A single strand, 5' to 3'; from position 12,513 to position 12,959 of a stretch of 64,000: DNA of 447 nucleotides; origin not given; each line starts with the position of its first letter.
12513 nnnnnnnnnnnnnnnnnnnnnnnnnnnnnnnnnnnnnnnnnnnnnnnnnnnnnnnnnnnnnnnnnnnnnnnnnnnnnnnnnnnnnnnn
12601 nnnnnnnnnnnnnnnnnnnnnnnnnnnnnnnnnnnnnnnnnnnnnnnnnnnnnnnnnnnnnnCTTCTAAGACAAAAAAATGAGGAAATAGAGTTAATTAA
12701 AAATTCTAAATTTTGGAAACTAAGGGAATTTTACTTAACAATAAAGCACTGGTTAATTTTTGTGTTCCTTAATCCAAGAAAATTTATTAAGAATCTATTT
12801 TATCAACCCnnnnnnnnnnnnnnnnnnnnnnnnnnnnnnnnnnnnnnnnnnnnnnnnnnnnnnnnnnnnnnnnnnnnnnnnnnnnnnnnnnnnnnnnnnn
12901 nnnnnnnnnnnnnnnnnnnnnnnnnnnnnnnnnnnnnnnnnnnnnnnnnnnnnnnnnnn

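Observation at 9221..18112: Conserved '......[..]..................+KF' motif after a coiled coil in four neighbouring glycosyltransferase genes, conserved also at DNA level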

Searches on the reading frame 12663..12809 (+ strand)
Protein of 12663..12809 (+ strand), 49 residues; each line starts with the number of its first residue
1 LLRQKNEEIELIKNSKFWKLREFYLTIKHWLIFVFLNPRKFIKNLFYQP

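Call 8: find_homologous_proteins(query=A2, max_evalue=1)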
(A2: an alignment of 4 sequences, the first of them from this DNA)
Query A2 (4 sequences) (49 aa, profile of the alignment): 1 proteins with E <= 1 among 11 candidates.
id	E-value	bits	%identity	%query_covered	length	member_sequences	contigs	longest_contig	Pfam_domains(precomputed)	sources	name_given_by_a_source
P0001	8.8e-11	59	55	86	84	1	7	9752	-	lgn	-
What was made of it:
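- Tried and rejected: Short-profile word-index search (call 8).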

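Call 11: find_encoding_contigs(protein=P0001, flank=10000, max_places=6)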
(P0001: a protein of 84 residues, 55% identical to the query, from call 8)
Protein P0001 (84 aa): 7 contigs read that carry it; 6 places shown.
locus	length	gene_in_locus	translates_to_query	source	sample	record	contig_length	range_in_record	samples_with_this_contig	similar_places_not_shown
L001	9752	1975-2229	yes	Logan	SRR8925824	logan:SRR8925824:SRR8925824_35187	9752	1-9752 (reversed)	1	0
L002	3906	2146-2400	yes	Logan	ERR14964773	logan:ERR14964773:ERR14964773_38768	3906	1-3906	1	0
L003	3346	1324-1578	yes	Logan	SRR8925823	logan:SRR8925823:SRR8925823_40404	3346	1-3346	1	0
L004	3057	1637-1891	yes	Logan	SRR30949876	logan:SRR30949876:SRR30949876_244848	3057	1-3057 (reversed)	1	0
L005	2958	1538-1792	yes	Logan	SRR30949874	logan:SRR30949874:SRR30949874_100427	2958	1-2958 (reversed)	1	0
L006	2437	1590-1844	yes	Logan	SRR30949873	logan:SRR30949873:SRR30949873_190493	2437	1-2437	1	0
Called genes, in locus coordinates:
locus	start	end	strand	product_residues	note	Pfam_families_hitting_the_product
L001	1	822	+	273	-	?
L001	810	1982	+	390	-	PF04230:PS_pyruv_trans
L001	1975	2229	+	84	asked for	-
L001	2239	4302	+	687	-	PF00535:Glycos_transf_2, PF10111:Glyco_tranf_2_2, PF00534:Glycos_transf_1, PF13692:Glyco_trans_1_4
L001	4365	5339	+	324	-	PF01370:Epimerase, PF04321:RmlD_sub_bind, PF16363:GDP_Man_Dehyd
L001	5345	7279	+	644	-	PF00535:Glycos_transf_2, PF10111:Glyco_tranf_2_2 (weak), PF01501:Glyco_transf_8, PF18404:Glyco_transf_24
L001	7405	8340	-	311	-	PF01370:Epimerase, PF04321:RmlD_sub_bind, PF16363:GDP_Man_Dehyd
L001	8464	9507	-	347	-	PF01370:Epimerase, PF02719:Polysacc_synt_2 (weak), PF04321:RmlD_sub_bind, PF16363:GDP_Man_Dehyd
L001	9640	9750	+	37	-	?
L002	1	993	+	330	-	?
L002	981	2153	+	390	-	PF04230:PS_pyruv_trans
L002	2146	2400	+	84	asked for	-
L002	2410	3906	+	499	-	?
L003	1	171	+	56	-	?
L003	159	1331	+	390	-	PF04230:PS_pyruv_trans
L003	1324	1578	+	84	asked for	-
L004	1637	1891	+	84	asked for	-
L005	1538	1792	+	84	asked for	-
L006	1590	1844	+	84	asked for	-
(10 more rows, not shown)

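Call 25: search_protein_representatives(alignment_id=A3)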
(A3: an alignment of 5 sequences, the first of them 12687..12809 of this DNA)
Query: 5 sequences, 41 profile positions. Proteins with E-value up to 0.001 (for the whole library): 15; up to 1e-10: 4; up to 1e-30: 0. The best 15 are listed.
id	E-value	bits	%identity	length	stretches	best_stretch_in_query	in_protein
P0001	2.3e-16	75.4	-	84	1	1-40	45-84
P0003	1.3e-12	63.4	-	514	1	2-38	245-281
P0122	2.2e-12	62.7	-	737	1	3-39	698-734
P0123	1.1e-11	60.4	-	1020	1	1-40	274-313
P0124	1.4e-09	53.6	-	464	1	4-38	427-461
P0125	2.1e-09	53.1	-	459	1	3-40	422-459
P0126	2.8e-09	52.7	-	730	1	4-39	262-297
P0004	1.4e-08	50.5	-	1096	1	3-38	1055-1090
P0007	1.7e-06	43.8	-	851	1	3-39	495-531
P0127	8.0e-05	38.4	-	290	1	1-38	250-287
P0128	1.4e-04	37.7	-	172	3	22-34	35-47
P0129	1.4e-04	37.7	-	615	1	2-39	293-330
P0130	3.6e-04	36.4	-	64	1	1-23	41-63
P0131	9.9e-04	35.0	-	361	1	2-39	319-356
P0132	9.9e-04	35.0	-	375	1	1-34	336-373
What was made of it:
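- On Extended Moranbacteria-type form (core plus KH[WY]xxF[IV]FLNP[RK]KF): Only 15 of 1.84 billion representative proteins reach E <= 1e-3 (call 25).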

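Call 27: search_protein_families(library=pfam, proteins=[P0001, P0127, P0131, P0124, P0125, P0129, P0126, P0123, P0122], max_evalue=0.01)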
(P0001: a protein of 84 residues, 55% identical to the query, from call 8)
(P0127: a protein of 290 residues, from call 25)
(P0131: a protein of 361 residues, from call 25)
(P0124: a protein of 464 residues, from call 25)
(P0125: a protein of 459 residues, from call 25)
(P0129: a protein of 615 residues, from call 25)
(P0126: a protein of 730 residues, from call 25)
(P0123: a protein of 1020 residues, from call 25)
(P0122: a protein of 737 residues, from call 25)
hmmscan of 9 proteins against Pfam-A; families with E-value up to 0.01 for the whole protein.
P0001 (84 aa): 0 families

P0127 (290 aa): 3 families
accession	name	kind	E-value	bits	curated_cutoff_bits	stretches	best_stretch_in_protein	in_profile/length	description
PF00535.33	Glycos_transf_2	-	2.3e-30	106.2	23.3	1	11-167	1-164/168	Glycosyl transferase family 2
PF10111.15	Glyco_tranf_2_2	-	5.4e-09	36.4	27.3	1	21-192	13-205/276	Glycosyltransferase like family 2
PF13641.12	Glyco_tranf_2_3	-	1.2e-07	32.5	27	1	10-109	3-111/230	Glycosyltransferase like family 2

P0131 (361 aa): 3 families
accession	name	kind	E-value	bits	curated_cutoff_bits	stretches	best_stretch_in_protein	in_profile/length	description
PF13469.12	Sulfotransfer_3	-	3.4e-11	44.3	27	1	9-199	2-211/216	Sulfotransferase family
PF00685.33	Sulfotransfer_1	-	2.3e-08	34.2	22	1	9-230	4-209/255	Sulfotransferase domain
PF12072.13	RNase_Y_N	-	0.00098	19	32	1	258-316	76-134/201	RNase Y N-terminal region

P0124 (464 aa): 4 families
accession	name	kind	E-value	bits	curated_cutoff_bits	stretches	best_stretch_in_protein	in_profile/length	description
PF00534.26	Glycos_transf_1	-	4.5e-24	85.3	26.4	1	182-347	5-169/172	Glycosyl transferases group 1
PF13692.12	Glyco_trans_1_4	-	1.1e-16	61.8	27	1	194-332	3-138/142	Glycosyl transferases group 1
PF13439.12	Glyco_transf_4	-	6.1e-07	30.1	28.5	1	9-176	2-168/170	Glycosyltransferase Family 4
PF20706.3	GT4-conflict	-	0.0079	15.6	26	0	185-304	190-316/385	Family 4 Glycosyltransferase in conflict systems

P0125 (459 aa): 1 family
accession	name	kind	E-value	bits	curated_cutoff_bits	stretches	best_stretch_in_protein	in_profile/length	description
PF00535.33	Glycos_transf_2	-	0.0061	17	23.3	0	218-317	66-166/168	Glycosyl transferase family 2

P0129 (615 aa): 3 families
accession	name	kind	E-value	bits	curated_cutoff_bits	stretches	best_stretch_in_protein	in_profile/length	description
PF13704.12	Glyco_tranf_2_4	-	5.4e-15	56.1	27.5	1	341-431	1-89/98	Glycosyl transferase family 2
PF01697.33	Glyco_transf_92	-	1.5e-09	38.3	23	1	346-486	19-173/249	Glycosyltransferase family 92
PF00535.33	Glycos_transf_2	-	6.1e-06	26.7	23.3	1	343-443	9-108/168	Glycosyl transferase family 2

P0126 (730 aa): 7 families
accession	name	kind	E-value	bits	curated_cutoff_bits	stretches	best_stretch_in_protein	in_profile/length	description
PF13847.12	Methyltransf_31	-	2.3e-11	44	27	1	52-144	6-109/145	Methyltransferase domain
PF13489.12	Methyltransf_23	-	6.4e-11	42.7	27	1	50-149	23-123/164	Methyltransferase domain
PF08242.18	Methyltransf_12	-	2.9e-10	41.2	30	1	54-134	1-90/98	Methyltransferase domain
PF13649.12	Methyltransf_25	-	1.6e-09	38.8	27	1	53-133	1-90/97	Methyltransferase domain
PF00534.26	Glycos_transf_1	-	8.8e-09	35.6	26.4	1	574-705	36-170/172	Glycosyl transferases group 1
PF08241.18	Methyltransf_11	-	1.4e-08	35.7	21.2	1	54-133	1-84/95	Methyltransferase domain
PF13692.12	Glyco_trans_1_4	-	7.7e-08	33.1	27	1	566-668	19-117/142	Glycosyl transferases group 1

P0123 (1020 aa): 11 families
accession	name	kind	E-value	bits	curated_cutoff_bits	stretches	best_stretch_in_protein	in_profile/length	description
PF00535.33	Glycos_transf_2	-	2.1e-29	103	23.3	1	392-564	1-167/168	Glycosyl transferase family 2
PF13578.12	Methyltransf_24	-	1.2e-28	100.5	26.3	1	43-160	1-105/105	Methyltransferase domain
PF13692.12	Glyco_trans_1_4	-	9.7e-19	68.5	27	1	852-984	2-139/142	Glycosyl transferases group 1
PF13641.12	Glyco_tranf_2_3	-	7.6e-13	49.4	27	1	391-616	3-225/230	Glycosyltransferase like family 2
PF10111.15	Glyco_tranf_2_2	-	1.9e-12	47.7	27.3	1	392-601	1-214/276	Glycosyltransferase like family 2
PF00534.26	Glycos_transf_1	-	1.9e-08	34.5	26.4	1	848-960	12-126/172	Glycosyl transferases group 1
PF13506.12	Glyco_transf_21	-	5.8e-07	29.6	21.7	1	461-596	23-148/174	Glycosyl transferase family 21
PF13712.12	Glyco_tranf_2_5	-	2.1e-06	28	27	1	445-593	32-178/210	Glycosyltransferase like family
PF13632.12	Glyco_trans_2_3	-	1.9e-05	25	27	1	472-600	2-121/198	Glycosyl transferase family group 2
PF05711.17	TylF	-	0.001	18.8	23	1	104-177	174-249/264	Macrocin-O-methyltransferase (TylF)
PF02709.20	Glyco_transf_7C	-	0.0024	17.9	23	1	540-603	10-75/78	N-terminal domain of galactosyltransferase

P0122 (737 aa): 9 families
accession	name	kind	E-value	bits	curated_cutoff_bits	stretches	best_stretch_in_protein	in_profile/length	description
PF00534.26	Glycos_transf_1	-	6e-34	117.5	26.4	1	448-614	5-171/172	Glycosyl transferases group 1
PF13692.12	Glyco_trans_1_4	-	2.2e-24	86.8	27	1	462-601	5-142/142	Glycosyl transferases group 1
PF05050.19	Methyltransf_21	-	9.5e-15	55.6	22.7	1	59-195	1-149/173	Methyltransferase FkbM domain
PF05575.17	V_cholerae_RfbT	-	1.8e-08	34.5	27.9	1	33-195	59-227/286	Vibrio cholerae RfbT protein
PF13439.12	Glyco_transf_4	-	2.1e-07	31.5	28.5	1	273-440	2-168/170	Glycosyltransferase Family 4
PF13579.12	Glyco_trans_4_4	-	1.5e-05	25.9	29.7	1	273-424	1-144/158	Glycosyl transferase 4-like domain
PF13524.12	Glyco_trans_1_2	-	0.00029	21.2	25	1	528-621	39-134/144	Glycosyl transferase-like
PF20706.3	GT4-conflict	-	0.00048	19.7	26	1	455-606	194-362/385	Family 4 Glycosyltransferase in conflict systems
PF02475.24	TRM5-TYW2_MTfase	-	0.0063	16.9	28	0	50-107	33-90/164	TRM5/TYW2 methyltransferase domain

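Call 30: find_encoding_contigs(protein=P0123, flank=10000, max_places=2)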
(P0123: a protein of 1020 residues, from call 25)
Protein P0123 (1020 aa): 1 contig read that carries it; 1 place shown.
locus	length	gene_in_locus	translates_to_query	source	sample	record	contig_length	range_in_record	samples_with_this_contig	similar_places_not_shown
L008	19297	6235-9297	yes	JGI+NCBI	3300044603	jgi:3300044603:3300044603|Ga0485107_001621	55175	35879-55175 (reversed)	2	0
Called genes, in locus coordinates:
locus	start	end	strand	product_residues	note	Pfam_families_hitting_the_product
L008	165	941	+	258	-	PF01061:ABC2_membrane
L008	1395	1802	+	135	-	-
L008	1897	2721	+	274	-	PF04383:KilA-N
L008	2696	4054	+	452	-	PF00005:ABC_tran, PF13304:AAA_21 (weak)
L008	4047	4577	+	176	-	PF01583:APS_kinase, PF08433:KTI12, PF13238:AAA_18 (weak), PF13671:AAA_33 (weak)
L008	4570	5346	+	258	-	PF00459:Inositol_P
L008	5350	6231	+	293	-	PF16261:DUF4915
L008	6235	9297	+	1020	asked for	PF13578:Methyltransf_24, PF00535:Glycos_transf_2, PF10111:Glyco_tranf_2_2, PF13641:Glyco_tranf_2_3, PF13506:Glyco_transf_21 (weak), PF13712:Glyco_tranf_2_5 (weak), PF00534:Glycos_transf_1 (weak), PF13692:Glyco_trans_1_4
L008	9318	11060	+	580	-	-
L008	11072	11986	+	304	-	PF00535:Glycos_transf_2, PF13641:Glyco_tranf_2_3 (weak)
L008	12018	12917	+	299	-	PF00535:Glycos_transf_2, PF10111:Glyco_tranf_2_2 (weak)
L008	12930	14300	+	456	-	PF13439:Glyco_transf_4, PF13579:Glyco_trans_4_4, PF00534:Glycos_transf_1, PF13692:Glyco_trans_1_4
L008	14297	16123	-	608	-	PF22148:Fervidolysin_NPro-like, PF00082:Peptidase_S8, PF18885:DUF5648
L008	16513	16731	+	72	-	-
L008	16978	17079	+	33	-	-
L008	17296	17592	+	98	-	-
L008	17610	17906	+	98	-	-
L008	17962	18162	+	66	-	-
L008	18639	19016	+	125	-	-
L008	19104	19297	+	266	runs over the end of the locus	PF00800:PDT, PF01842:ACT (weak)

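Call 31: find_encoding_contigs(protein=P0131, flank=10000, max_places=2)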
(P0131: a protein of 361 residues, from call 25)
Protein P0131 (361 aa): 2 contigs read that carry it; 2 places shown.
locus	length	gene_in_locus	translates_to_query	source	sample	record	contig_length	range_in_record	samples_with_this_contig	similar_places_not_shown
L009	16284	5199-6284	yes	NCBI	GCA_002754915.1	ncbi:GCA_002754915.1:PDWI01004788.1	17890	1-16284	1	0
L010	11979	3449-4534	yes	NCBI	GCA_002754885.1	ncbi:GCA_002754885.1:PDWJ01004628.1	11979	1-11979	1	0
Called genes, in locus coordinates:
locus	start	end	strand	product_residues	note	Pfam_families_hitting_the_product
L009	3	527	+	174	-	?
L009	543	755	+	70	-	-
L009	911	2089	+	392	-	PF00534:Glycos_transf_1, PF13692:Glyco_trans_1_4, PF13524:Glyco_trans_1_2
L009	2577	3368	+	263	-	PF01061:ABC2_membrane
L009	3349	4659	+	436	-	PF05707:Zot (faint), PF00005:ABC_tran, PF13304:AAA_21 (weak), PF14524:Wzt_C (weak)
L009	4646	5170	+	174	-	PF01583:APS_kinase, PF08433:KTI12, PF13238:AAA_18 (weak), PF13671:AAA_33 (weak)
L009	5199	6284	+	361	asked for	PF00685:Sulfotransfer_1, PF13469:Sulfotransfer_3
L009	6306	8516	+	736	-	PF13506:Glyco_transf_21, PF00535:Glycos_transf_2, PF10111:Glyco_tranf_2_2 (weak), PF13641:Glyco_tranf_2_3, PF13439:Glyco_transf_4, PF00534:Glycos_transf_1, PF13692:Glyco_trans_1_4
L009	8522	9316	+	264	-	PF00535:Glycos_transf_2, PF10111:Glyco_tranf_2_2 (weak), PF13506:Glyco_transf_21, PF13641:Glyco_tranf_2_3, PF13712:Glyco_tranf_2_5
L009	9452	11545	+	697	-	PF07021:MetW, PF13489:Methyltransf_23, PF13847:Methyltransf_31, PF08241:Methyltransf_11, PF08242:Methyltransf_12, PF13649:Methyltransf_25, PF14307:Glyco_tran_WbsX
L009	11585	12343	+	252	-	PF00929:RNase_T, PF20600:ExoX-like_C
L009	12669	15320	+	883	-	PF07517:SecA_DEAD, PF01043:SecA_PP_bind, PF21090:P-loop_SecA, PF07516:SecA_SW, PF02810:SEC-C (weak)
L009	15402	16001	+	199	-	-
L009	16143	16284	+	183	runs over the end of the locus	PF18936:DUF5684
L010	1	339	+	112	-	?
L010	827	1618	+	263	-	PF01061:ABC2_membrane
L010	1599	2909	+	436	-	PF05707:Zot (faint), PF00005:ABC_tran, PF13304:AAA_21 (weak), PF14524:Wzt_C (weak)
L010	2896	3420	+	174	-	PF01583:APS_kinase, PF08433:KTI12, PF13238:AAA_18 (weak), PF13671:AAA_33 (weak)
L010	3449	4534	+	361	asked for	PF00685:Sulfotransfer_1, PF13469:Sulfotransfer_3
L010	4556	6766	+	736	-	PF13506:Glyco_transf_21, PF00535:Glycos_transf_2, PF10111:Glyco_tranf_2_2 (weak), PF13641:Glyco_tranf_2_3, PF13439:Glyco_transf_4, PF00534:Glycos_transf_1, PF13692:Glyco_trans_1_4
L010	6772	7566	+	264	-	PF00535:Glycos_transf_2, PF10111:Glyco_tranf_2_2 (weak), PF13506:Glyco_transf_21, PF13641:Glyco_tranf_2_3, PF13712:Glyco_tranf_2_5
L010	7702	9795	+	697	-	PF07021:MetW, PF13489:Methyltransf_23, PF13847:Methyltransf_31, PF08241:Methyltransf_11, PF08242:Methyltransf_12, PF13649:Methyltransf_25, PF14307:Glyco_tran_WbsX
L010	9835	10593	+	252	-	PF00929:RNase_T, PF20600:ExoX-like_C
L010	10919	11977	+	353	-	?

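Call 51: search_solved_structures(query=A4, max_evalue=10, show_alignments=5)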
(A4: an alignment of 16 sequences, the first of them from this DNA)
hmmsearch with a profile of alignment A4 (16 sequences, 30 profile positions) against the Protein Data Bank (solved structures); distinct sequences matched with E-value up to 10: 0.
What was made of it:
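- Tried and rejected: PDB profile search for the motif (call 51).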

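Call 67: find_encoding_contigs(protein=P0129, flank=10000, max_places=1)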
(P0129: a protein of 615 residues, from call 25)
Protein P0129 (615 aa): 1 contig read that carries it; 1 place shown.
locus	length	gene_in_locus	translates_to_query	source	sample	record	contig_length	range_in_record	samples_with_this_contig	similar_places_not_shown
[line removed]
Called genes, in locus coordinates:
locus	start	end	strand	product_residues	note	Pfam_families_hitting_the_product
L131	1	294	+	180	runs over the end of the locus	PF00106:adh_short, PF01370:Epimerase, PF02719:Polysacc_synt_2, PF04321:RmlD_sub_bind, PF08659:KR, PF01073:3Beta_HSD, PF07993:NAD_binding_4, PF16363:GDP_Man_Dehyd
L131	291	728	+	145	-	PF01370:Epimerase, PF16363:GDP_Man_Dehyd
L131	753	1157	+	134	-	PF05635:23S_rRNA_IVP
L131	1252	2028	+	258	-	PF01061:ABC2_membrane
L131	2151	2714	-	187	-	-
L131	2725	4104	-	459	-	PF18885:DUF5648, PF08486:SpoIID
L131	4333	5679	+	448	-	PF13476:AAA_23 (weak), PF00005:ABC_tran, PF13304:AAA_21 (faint), PF14524:Wzt_C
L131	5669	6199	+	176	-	PF01583:APS_kinase, PF08433:KTI12, PF13238:AAA_18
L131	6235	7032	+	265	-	PF00459:Inositol_P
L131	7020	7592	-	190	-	PF17784:Sulfotransfer_4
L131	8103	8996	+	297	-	-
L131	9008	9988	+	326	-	PF01697:Glyco_transf_92 (weak)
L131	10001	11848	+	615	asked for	PF00535:Glycos_transf_2 (weak), PF01697:Glyco_transf_92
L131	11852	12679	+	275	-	PF13578:Methyltransf_24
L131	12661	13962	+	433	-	-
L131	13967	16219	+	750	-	PF13524:Glyco_trans_1_2, PF13692:Glyco_trans_1_4, PF13524:Glyco_trans_1_2, PF00534:Glycos_transf_1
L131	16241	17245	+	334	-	PF00106:adh_short (weak), PF01073:3Beta_HSD, PF01370:Epimerase, PF02719:Polysacc_synt_2, PF04321:RmlD_sub_bind, PF07993:NAD_binding_4, PF13460:NAD_binding_10, PF16363:GDP_Man_Dehyd, +1 more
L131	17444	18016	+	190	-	PF00535:Glycos_transf_2, PF10111:Glyco_tranf_2_2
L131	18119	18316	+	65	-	-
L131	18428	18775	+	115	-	PF05635:23S_rRNA_IVP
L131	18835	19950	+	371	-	PF02558:ApbA (faint), PF03446:NAD_binding_2 (faint), PF03721:UDPG_MGDP_dh_N, PF00984:UDPG_MGDP_dh, PF03720:UDPG_MGDP_dh_C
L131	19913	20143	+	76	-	PF03720:UDPG_MGDP_dh_C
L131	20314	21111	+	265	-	-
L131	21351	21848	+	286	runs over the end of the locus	-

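Call 72: search_protein_families(library=ncbifam, proteins=[P0001, P0127, P0131], max_evalue=0.1)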
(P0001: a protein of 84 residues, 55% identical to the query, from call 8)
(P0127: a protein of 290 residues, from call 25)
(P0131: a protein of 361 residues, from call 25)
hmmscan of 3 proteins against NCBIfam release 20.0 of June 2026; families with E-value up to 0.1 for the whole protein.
P0001 (84 aa): 2 families
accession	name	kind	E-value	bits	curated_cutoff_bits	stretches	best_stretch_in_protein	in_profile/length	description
NF051438.1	CDNTAsocCap4MOROS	equivalog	0.008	15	160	1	7-51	164-209/464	CD-NTase-associated endodeoxyribonuclease Cap4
NF040782.1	PG_glutam_Chrys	equivalog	0.099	11.9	250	0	8-59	69-120/321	protein-glutamine glutaminase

P0127 (290 aa): 23 families
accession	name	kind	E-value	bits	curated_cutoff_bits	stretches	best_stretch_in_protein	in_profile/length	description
NF047683.1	TeichurnBiosyTuaG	equivalog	1.2e-17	64.4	400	1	9-189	7-189/252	teichuronic acid biosynthesis protein TuaG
NF007482.0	PRK10073.1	equivalog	1.1e-16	60.8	423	1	7-101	5-102/334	glycosyltransferase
TIGR03937.1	PgaC_IcaA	equivalog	5.8e-13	48.6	422.3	1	7-116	44-157/407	poly-beta-1,6-N-acetyl-D-glucosamine synthase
NF041875.1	EPS_EpsD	equivalog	6.4e-13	48.8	370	1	11-190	2-193/325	exopolysaccharide biosynthesis glycosyltransferase EpsD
NF050050.1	ProtGlycPglI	equivalog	1e-11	44.7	500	1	9-225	3-222/306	GalNAc(5)-diNAcBac-PP-undecaprenol beta-1,3-glucosyltransferase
NF038299.1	EPS_HpsN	equivalog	1.9e-11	43.5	425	1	10-128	3-128/317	hormogonium polysaccharide biosynthesis glycosyltransferase HpsN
NF053739.1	GlytfEpsEBac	equivalog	2.7e-10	39.7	450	1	9-188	2-187/265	glycosyltransferase EpsE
TIGR04283.1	glyco_like_mftF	equivalog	4.3e-09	36.3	182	1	11-120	2-108/221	TIGR04283 family arsenosugar biosynthesis glycosyltransferase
TIGR03965.1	mycofact_glyco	equivalog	9.3e-08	31.4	280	1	7-110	73-180/467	mycofactocin biosynthesis glycosyltransferase MftF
NF041394.1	GtaseAglG_Halo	equivalog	2.6e-07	30.2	440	1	11-104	4-102/304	glucosyl-dolichyl phosphate glucuronosyltransferase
NF038302.1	EPS_HpsE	equivalog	2.9e-07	29.8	300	1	11-105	4-107/307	hormogonium polysaccharide biosynthesis glycosyltransferase HpsE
TIGR03111.1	glyc2_xrt_Gpos1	hypoth_equivalog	2e-06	26.9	363.95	1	10-138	51-188/439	TIGR03111 family XrtG-associated glycosyltransferase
TIGR04440.1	glyco_TIGR04440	domain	1.7e-05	24.7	70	1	10-125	2-122/215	TIGR00180 family glycosyltransferase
TIGR04009.1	wcaE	equivalog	5.2e-05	22.6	369.2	1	38-123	34-120/248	colanic acid biosynthesis glycosyltransferase WcaE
TIGR03030.1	CelA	equivalog_domain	6e-05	21.3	699.1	1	77-153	221-298/714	UDP-forming cellulose synthase catalytic subunit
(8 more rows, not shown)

P0131 (361 aa): 4 families
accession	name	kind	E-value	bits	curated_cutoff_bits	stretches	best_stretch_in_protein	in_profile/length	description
TIGR03319.1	RNase_Y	equivalog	0.0083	14.7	454.35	1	265-321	74-130/514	ribonuclease Y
NF047368.1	collar_FlbB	equivalog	0.0089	15.8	110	1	260-320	53-113/193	periplasmic-type flagellar collar protein FlbB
NF052394.1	NodProtNoeE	equivalog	0.026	13.2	500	0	174-228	192-246/387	nodulation protein NoeE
NF000997.0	PRK00106.1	equivalog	0.055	12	937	1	269-332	99-162/535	ribonuclease Y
